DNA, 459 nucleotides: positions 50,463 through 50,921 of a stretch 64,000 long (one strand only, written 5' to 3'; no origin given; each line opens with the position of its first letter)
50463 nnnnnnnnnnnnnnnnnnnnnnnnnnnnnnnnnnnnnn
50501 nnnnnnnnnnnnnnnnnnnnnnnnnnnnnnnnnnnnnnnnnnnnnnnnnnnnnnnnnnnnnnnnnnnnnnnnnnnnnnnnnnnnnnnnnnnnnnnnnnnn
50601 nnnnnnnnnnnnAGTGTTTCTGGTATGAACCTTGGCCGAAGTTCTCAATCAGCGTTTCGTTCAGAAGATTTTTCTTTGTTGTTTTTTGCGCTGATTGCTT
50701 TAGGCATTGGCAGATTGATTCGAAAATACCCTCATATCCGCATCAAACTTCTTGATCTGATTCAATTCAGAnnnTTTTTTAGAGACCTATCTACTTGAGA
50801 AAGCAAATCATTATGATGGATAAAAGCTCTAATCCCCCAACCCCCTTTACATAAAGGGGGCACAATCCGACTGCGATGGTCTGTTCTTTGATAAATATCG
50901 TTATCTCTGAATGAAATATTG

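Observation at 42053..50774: Three tandem paralogous secreted right-handed beta-helix proteins with shared, unannotated junction motifs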

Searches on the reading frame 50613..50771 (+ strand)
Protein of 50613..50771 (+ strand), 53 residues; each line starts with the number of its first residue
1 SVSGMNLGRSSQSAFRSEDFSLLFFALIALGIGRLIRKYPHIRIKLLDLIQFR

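Call 65: search_protein_families(library=ncbifam, proteins=[window:50613-50771:+], max_evalue=10)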
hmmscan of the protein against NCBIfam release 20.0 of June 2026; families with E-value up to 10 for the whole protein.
seq(53 aa): 0 families
